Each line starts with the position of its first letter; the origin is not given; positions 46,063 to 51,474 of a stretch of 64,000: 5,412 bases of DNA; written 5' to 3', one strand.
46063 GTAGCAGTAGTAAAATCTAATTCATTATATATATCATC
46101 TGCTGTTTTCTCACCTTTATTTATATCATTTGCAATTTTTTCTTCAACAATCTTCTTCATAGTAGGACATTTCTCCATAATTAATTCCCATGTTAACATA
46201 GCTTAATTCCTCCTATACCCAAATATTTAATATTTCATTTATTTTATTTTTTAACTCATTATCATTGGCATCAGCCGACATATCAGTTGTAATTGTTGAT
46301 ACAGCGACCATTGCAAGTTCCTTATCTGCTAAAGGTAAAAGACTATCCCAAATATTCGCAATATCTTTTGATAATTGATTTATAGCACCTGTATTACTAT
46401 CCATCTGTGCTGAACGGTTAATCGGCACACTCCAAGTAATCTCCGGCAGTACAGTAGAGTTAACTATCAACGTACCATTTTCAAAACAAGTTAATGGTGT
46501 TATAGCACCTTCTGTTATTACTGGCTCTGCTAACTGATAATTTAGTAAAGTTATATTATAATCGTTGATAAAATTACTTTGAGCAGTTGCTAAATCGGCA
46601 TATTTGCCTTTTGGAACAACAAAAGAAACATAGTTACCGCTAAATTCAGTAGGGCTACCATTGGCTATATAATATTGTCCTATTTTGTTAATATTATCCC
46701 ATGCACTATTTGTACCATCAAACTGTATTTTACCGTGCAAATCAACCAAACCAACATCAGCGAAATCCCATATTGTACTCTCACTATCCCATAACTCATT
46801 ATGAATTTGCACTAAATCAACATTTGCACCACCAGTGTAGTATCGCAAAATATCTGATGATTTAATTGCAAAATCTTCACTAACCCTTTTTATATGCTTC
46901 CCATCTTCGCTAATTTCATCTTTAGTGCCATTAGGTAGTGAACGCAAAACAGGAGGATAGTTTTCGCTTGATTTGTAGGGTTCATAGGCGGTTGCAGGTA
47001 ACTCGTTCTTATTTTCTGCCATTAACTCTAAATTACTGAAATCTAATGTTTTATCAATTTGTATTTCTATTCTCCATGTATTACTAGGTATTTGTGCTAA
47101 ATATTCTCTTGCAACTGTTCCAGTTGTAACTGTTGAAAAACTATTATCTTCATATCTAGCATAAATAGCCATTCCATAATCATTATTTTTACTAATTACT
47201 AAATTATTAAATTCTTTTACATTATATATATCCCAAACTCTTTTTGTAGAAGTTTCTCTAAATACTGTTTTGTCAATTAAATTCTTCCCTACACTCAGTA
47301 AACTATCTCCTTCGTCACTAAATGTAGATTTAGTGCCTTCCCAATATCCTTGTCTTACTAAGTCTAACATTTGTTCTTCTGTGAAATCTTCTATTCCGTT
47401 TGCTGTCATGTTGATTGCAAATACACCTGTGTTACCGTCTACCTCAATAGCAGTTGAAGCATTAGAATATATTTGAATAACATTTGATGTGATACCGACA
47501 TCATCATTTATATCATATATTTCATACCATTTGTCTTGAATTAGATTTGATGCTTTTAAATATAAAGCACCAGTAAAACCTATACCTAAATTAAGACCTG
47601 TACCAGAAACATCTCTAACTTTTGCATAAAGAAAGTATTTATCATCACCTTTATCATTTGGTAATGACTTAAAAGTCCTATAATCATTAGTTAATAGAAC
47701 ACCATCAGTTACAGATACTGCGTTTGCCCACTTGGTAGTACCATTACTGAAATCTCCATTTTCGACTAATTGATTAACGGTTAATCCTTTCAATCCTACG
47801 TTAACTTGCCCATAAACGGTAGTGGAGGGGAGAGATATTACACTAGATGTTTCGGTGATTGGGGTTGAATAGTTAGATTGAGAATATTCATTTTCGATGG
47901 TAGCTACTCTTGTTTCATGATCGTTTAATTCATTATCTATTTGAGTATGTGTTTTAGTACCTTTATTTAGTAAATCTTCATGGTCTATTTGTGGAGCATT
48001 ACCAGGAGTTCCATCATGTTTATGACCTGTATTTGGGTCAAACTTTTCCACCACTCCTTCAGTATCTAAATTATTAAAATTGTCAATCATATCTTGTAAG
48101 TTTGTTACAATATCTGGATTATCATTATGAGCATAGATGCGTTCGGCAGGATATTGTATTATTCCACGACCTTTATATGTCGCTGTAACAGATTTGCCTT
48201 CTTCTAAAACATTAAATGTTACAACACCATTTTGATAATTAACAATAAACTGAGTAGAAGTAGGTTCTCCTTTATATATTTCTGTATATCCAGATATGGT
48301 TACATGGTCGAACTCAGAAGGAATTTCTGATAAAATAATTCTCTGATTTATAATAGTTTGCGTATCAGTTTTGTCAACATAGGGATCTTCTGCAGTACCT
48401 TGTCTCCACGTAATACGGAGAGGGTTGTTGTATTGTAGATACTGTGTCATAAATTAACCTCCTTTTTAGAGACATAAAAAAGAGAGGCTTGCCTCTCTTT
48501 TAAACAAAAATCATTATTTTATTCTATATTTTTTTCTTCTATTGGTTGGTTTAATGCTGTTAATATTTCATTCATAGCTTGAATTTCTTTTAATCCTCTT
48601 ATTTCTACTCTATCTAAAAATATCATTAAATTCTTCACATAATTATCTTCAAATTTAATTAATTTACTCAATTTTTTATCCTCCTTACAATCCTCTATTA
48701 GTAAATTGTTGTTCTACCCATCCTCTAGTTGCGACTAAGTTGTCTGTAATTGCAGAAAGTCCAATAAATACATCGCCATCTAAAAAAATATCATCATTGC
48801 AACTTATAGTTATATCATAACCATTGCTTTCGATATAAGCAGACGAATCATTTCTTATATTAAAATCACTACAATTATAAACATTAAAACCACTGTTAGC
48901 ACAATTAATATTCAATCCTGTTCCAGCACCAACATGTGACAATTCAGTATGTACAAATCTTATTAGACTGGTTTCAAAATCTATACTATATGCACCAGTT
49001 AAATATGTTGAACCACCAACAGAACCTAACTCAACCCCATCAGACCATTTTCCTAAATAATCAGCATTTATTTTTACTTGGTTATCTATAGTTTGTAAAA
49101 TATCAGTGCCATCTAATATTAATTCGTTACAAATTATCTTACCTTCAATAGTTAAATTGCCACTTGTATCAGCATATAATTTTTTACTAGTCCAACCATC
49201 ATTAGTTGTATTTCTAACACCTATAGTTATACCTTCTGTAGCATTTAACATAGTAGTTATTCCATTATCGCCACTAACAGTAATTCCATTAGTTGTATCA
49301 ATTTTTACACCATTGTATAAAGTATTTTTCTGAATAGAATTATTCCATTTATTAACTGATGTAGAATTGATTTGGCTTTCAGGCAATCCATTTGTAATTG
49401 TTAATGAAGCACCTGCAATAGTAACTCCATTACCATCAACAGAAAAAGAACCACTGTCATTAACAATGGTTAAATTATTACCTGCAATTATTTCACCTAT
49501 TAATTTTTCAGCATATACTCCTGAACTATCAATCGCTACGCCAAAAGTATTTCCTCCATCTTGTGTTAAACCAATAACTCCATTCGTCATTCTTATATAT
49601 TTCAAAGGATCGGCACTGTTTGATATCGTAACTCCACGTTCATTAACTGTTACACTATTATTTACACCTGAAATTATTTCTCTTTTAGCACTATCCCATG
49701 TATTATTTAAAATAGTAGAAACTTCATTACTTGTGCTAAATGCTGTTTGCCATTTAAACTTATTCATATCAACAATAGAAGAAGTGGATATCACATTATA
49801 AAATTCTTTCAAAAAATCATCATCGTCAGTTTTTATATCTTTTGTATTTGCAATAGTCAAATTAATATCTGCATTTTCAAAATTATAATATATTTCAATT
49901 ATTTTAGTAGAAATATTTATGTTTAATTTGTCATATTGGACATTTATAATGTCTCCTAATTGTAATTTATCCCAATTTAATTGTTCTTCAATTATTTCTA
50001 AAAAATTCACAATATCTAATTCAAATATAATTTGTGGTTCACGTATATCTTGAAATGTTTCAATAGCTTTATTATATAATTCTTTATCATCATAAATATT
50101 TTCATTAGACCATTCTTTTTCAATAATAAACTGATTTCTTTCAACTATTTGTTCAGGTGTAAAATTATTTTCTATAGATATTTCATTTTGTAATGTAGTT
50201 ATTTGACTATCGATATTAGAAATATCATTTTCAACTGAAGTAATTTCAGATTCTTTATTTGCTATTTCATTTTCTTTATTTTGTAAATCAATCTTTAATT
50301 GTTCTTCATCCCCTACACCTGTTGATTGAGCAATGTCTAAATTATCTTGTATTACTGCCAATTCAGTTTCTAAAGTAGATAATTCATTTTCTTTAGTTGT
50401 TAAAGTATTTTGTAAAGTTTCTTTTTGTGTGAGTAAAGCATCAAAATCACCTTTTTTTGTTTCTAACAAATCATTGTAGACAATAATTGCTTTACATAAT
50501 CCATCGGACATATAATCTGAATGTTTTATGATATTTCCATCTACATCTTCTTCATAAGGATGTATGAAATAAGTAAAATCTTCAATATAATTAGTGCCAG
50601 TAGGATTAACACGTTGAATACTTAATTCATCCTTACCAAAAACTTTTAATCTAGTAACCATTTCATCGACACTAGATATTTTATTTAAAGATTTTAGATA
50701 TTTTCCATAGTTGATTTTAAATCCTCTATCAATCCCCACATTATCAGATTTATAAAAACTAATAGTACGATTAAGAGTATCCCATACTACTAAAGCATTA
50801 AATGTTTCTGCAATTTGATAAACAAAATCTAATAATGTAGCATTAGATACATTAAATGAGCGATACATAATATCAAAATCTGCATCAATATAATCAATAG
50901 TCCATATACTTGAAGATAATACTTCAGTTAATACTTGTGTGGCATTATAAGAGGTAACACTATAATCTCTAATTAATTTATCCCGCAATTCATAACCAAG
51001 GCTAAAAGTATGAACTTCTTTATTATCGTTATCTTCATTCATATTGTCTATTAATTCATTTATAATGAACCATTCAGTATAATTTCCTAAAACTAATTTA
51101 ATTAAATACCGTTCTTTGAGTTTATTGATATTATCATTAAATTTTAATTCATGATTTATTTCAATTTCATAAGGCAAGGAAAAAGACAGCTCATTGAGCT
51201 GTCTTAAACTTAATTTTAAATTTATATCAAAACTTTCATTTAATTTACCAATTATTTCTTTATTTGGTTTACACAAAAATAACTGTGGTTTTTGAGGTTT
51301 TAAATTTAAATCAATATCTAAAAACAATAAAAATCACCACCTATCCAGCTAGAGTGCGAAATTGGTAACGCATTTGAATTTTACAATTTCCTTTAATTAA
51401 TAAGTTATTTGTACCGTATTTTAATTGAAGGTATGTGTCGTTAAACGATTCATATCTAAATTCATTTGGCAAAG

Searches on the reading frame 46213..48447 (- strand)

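Call 33: search_protein_families(library=phrogs, proteins=[window:46213-48447:-], max_evalue=0.00001)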
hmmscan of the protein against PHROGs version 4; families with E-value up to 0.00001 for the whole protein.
window:46213-48447:- (744 aa): 1 family
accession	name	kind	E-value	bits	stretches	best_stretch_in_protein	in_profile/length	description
phrog_11315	-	unknown function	1.1e-46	160.5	1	3-126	9-138/384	-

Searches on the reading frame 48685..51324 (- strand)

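Call 33: search_protein_families(library=phrogs, proteins=[window:48685-51324:-], max_evalue=0.00001)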
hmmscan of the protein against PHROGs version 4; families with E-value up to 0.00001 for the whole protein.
window:48685-51324:- (879 aa): 7 families
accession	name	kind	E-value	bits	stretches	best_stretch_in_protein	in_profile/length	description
phrog_6211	-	tail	1e-242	809.6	1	2-747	7-739/1168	minor tail protein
phrog_16381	-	unknown function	2.6e-80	271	2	12-323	16-330/2681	-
phrog_8704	-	tail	7.9e-77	259.8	1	2-661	7-673/1719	tail protein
phrog_3475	-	tail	5.5e-20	72.1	1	84-253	452-620/841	minor tail protein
phrog_22322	-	tail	1.7e-15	57.6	1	13-253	10-235/562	tail protein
phrog_12312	-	head and packaging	5.1e-11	42.6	1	32-234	20-215/784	virion structural protein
phrog_1067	-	head and packaging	1.9e-07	30.9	1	59-259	47-246/991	minor head protein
